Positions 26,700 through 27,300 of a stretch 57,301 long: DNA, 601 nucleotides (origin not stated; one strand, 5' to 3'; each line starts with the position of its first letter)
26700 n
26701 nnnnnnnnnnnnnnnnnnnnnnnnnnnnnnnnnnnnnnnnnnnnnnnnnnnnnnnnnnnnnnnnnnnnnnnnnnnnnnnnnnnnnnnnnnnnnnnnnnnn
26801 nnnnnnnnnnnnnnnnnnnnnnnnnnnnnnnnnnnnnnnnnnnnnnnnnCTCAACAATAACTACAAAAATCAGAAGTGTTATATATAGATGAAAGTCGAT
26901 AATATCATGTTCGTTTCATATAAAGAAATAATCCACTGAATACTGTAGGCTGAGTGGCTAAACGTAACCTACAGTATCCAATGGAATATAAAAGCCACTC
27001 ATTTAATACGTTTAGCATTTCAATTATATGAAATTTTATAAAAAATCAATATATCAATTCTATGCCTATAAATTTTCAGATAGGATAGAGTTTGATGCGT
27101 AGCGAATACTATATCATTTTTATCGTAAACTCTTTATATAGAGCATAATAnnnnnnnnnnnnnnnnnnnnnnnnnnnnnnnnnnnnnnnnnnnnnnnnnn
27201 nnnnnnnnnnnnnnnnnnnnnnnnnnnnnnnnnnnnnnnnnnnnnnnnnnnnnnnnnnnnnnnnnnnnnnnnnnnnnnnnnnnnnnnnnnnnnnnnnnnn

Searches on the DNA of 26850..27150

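Call 30: search_rna_families(source=window, start=26850, end=27150, threshold=evalue, max_evalue=10)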
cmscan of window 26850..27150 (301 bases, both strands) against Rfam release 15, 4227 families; matches with E-value up to 10: 7.
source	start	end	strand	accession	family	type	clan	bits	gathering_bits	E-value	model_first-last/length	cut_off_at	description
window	26909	27054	-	RF02414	rli60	Gene; sRNA;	-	28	60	0.066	1-191/191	no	Listeria sRNA rli60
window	26950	27050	+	RF02106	DLEU2_2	Gene; lncRNA;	-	20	45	2.4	1-90/90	no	Deleted in lymphocytic leukemia 2 conserved region 2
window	26924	26988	-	RF02847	Ref64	Gene; sRNA;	-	18.1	44.3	0.67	1-69/69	no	Enterococcus sRNA 64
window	27053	27127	+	RF00526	snoMe28S-U3344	Gene; snRNA; snoRNA; CD-box;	-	16.7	50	3.3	1-83/83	no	Small nucleolar RNA Me28S-U3344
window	27061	27147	+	RF00350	snoZ152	Gene; snRNA; snoRNA; CD-box;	-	15.2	50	4.5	1-109/109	no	Small nucleolar RNA Z152/R70/R12/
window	26929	26987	-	RF00682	mir-144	Gene; miRNA;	-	13.1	60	3.3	13-65/78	no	mir-144 microRNA precursor family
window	26929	26988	-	RF00656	mir-205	Gene; miRNA;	-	11.8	55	6.7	14-61/75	no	mir-205 microRNA precursor family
